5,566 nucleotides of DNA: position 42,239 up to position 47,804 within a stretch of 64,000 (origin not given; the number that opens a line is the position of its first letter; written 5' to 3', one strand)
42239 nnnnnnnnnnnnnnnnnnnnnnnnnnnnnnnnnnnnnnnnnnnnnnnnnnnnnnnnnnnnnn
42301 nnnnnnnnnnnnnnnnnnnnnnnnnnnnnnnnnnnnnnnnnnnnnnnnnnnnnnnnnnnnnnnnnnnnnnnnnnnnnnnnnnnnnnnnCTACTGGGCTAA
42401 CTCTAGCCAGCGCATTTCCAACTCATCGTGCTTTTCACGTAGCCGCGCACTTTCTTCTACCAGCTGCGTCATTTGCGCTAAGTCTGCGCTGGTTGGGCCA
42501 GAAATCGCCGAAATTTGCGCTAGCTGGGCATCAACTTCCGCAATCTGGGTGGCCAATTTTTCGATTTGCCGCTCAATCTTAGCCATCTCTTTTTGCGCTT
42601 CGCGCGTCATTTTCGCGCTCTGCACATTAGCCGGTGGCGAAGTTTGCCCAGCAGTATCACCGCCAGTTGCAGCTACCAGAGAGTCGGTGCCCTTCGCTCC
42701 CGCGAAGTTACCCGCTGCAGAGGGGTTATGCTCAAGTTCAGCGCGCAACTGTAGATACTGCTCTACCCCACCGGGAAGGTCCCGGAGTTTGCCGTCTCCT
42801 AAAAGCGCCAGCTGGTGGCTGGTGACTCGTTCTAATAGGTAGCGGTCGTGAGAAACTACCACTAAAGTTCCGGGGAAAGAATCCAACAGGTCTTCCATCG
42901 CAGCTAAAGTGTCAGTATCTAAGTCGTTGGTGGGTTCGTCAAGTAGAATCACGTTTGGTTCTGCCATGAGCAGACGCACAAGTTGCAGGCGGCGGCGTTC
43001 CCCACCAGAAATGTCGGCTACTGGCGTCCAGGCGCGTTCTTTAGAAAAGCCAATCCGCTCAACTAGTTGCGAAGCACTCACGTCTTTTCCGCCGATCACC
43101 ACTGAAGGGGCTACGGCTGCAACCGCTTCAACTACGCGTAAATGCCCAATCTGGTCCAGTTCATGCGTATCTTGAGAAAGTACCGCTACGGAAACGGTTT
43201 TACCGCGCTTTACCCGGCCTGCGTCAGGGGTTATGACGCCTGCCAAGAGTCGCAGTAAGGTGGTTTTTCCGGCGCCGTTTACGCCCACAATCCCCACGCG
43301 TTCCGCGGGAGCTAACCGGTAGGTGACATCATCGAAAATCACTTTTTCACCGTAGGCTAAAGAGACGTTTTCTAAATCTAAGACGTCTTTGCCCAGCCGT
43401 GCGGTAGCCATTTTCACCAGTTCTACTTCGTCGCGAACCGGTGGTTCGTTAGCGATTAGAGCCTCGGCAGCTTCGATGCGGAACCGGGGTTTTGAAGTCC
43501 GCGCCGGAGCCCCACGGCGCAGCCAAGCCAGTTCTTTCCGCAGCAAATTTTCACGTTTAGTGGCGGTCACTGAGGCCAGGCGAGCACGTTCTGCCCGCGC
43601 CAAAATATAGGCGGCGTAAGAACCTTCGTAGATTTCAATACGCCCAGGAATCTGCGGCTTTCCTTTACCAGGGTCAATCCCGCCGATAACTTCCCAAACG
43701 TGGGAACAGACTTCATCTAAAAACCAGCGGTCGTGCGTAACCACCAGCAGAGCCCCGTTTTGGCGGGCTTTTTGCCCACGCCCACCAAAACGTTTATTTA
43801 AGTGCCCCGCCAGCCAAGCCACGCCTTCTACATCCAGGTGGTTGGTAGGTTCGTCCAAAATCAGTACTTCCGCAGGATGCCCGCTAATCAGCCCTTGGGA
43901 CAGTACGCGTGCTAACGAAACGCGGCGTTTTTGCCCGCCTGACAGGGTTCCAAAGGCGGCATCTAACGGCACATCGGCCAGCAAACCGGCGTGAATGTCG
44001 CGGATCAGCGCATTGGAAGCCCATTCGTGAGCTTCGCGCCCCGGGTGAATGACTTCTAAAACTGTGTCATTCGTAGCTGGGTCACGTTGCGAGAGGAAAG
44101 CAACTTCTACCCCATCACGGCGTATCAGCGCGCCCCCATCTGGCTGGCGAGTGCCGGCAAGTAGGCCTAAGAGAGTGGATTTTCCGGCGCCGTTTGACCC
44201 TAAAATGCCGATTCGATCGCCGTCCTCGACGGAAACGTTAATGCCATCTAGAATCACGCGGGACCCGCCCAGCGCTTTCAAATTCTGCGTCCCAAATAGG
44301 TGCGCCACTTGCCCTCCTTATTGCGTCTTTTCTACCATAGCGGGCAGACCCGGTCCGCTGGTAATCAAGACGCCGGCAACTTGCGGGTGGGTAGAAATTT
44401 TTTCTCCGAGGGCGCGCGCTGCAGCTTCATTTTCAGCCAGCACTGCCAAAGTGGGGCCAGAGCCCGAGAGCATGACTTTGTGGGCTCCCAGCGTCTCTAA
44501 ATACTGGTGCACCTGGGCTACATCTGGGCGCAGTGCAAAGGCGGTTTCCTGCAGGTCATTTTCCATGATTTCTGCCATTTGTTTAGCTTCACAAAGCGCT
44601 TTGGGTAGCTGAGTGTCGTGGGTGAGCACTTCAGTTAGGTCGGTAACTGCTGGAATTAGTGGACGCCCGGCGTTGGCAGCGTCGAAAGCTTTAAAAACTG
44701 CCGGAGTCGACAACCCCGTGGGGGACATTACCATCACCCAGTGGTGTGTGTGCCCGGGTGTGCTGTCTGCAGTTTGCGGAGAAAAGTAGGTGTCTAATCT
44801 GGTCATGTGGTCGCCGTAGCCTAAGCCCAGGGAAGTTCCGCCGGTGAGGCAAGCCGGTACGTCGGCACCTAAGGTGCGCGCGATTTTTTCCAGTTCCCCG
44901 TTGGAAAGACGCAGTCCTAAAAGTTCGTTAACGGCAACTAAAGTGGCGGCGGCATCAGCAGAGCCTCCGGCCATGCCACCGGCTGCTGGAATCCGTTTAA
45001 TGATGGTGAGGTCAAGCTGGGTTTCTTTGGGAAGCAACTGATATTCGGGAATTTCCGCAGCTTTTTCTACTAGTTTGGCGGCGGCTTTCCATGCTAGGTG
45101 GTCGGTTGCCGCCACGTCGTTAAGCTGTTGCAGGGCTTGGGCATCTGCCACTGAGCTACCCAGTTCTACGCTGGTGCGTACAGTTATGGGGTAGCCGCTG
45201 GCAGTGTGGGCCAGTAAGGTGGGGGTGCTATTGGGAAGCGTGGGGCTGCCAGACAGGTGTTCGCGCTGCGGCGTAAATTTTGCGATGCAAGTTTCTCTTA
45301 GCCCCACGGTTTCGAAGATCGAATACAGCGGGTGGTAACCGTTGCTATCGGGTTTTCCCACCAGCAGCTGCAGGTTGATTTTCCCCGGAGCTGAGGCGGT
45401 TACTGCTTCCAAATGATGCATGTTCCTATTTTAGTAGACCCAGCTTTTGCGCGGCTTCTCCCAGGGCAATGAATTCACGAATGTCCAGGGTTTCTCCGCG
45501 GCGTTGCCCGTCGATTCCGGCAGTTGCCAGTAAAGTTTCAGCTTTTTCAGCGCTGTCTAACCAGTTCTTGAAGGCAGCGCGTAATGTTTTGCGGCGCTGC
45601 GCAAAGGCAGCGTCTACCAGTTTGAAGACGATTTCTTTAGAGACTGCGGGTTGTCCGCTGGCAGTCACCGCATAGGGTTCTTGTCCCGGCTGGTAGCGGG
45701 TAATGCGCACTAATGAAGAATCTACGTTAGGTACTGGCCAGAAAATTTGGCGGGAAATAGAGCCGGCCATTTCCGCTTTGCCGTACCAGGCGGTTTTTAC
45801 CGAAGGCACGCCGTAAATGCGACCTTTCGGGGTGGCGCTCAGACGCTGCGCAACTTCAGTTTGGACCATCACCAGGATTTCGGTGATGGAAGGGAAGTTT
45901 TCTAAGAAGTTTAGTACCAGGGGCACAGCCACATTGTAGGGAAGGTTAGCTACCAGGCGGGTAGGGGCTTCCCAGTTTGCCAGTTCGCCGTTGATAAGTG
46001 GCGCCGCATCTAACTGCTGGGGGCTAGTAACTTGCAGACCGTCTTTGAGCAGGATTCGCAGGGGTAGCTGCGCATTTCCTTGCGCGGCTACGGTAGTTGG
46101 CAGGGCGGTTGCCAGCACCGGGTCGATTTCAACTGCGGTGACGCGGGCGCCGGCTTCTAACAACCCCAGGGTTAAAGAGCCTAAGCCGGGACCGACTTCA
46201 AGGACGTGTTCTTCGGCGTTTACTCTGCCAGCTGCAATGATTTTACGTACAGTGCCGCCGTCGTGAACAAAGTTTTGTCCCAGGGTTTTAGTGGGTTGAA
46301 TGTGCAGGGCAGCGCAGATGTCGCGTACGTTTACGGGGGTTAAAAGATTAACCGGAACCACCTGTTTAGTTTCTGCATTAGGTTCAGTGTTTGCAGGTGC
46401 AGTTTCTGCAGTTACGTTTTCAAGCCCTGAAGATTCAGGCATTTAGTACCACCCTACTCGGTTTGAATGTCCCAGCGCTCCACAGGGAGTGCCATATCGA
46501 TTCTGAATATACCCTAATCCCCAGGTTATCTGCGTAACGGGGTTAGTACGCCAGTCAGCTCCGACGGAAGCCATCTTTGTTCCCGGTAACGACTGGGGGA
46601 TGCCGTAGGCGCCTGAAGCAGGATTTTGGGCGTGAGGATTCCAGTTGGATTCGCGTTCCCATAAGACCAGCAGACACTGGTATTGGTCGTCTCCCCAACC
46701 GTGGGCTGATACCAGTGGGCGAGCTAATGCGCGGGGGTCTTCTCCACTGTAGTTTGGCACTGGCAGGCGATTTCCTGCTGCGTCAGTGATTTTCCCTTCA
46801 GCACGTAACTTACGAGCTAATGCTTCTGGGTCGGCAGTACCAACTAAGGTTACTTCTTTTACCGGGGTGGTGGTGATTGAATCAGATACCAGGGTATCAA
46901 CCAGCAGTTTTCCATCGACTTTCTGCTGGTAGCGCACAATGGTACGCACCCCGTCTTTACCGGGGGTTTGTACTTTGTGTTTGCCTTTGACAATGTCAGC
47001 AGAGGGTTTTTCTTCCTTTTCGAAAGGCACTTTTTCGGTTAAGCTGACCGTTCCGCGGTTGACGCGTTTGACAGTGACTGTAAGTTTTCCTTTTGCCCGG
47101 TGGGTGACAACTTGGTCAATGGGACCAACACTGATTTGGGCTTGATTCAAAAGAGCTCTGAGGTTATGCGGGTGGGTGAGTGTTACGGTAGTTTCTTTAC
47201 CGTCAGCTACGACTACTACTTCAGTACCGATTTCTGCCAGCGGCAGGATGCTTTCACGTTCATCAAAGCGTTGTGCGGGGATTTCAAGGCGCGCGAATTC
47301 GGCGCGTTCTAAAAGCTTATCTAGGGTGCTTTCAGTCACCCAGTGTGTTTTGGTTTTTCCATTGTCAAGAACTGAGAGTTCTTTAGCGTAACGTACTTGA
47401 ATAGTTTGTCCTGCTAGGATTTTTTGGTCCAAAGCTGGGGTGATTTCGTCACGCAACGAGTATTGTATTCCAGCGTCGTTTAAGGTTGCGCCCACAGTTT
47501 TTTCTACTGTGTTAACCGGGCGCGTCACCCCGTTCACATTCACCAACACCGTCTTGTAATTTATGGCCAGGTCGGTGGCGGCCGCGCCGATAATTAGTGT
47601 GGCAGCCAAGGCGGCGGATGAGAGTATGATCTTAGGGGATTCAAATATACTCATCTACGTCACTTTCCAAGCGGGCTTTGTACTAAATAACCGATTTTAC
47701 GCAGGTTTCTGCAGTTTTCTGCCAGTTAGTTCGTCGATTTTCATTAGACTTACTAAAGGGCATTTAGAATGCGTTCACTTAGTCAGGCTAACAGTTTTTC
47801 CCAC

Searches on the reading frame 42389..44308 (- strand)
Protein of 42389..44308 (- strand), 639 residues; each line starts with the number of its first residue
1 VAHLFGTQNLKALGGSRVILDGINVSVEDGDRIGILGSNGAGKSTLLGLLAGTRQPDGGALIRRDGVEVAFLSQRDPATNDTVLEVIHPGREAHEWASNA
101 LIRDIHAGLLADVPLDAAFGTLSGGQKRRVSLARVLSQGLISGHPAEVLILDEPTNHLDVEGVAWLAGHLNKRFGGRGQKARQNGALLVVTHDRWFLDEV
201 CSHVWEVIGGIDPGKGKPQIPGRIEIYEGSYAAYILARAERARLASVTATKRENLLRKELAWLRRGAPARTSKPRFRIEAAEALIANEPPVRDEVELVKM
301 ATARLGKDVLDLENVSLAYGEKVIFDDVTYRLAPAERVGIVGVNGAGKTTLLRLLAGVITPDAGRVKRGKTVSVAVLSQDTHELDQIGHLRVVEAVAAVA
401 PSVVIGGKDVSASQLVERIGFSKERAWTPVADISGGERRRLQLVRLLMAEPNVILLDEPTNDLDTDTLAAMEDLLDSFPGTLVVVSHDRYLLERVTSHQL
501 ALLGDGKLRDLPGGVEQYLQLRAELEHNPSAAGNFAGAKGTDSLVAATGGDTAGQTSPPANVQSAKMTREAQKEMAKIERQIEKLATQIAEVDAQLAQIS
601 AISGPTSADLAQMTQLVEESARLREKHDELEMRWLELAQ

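Call 43: search_protein_families(library=pfam, proteins=[window:42389-44308:-], max_evalue=0.00001)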
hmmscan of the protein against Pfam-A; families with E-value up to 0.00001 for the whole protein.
window:42389-44308:- (639 aa): 7 families
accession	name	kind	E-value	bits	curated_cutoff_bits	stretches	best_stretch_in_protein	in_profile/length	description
PF00005.33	ABC_tran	-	5.9e-48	163.4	25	2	326-461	2-137/137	ABC transporter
PF13304.12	AAA_21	-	1.7e-12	48.5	27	0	423-493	228-304/304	AAA domain, putative AbiEii toxin, Type IV TA system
PF16326.10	ABC_tran_CTD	-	1.2e-09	38.7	32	1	566-638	1-68/69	ABC transporter C-terminal domain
PF02463.25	SMC_N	-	4.7e-08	33.2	40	0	121-173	136-186/220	RecF/RecN/SMC N terminal domain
PF13476.12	AAA_23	-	5.8e-08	34.1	27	0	339-371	23-55/201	AAA domain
PF12848.13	ABC_tran_Xtn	-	7.8e-08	32.7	25.9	0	222-293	6-79/85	ABC transporter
PF13555.12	AAA_29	-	3.6e-07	30.3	27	0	325-363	12-50/61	P-loop containing region of AAA domain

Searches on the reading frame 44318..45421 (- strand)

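Call 43: search_protein_families(library=pfam, proteins=[window:44318-45421:-], max_evalue=0.00001)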
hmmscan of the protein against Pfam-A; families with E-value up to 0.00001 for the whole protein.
window:44318-45421:- (367 aa): 2 families
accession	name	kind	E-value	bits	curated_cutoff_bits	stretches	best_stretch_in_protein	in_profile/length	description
PF00288.32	GHMP_kinases_N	-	2.7e-16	60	22.3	1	111-195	4-87/87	GHMP kinases N terminal domain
PF08544.19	GHMP_kinases_C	-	3.5e-09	37.4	21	1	280-343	11-80/85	GHMP kinases C terminal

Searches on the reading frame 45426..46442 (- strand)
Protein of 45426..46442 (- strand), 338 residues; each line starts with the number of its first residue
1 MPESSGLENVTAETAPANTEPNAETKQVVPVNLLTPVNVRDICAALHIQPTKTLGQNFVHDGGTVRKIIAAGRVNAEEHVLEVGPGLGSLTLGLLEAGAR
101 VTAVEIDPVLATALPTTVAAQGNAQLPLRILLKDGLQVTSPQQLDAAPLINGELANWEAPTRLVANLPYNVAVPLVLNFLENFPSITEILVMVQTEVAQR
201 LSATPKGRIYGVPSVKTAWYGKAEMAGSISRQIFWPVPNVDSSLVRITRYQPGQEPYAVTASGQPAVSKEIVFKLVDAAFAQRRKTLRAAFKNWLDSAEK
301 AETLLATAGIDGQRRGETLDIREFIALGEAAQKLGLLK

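Call 44: search_protein_families(library=pfam, proteins=[window:45426-46442:-], max_evalue=0.00001)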
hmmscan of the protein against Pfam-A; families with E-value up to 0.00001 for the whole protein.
window:45426-46442:- (338 aa): 1 family
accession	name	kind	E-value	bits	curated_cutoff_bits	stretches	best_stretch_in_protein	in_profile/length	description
PF00398.26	RrnaAD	-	4e-37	128.2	24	1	52-325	6-261/263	Ribosomal RNA adenine dimethylase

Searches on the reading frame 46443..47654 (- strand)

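Call 44: search_protein_families(library=pfam, proteins=[window:46443-47654:-], max_evalue=0.00001)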
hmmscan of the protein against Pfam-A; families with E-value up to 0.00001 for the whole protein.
window:46443-47654:- (403 aa): 3 families
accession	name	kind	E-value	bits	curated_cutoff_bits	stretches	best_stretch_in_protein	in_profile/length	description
PF03990.20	DUF348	-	3.8e-17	62.2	24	1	38-76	3-41/41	G5-linked-Ubiquitin-like domain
PF07501.17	G5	-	1.4e-12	48.1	23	1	202-273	3-74/75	G5 domain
PF01464.25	SLT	-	3.4e-06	27.1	21.3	1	325-389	14-82/117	Transglycosylase SLT domain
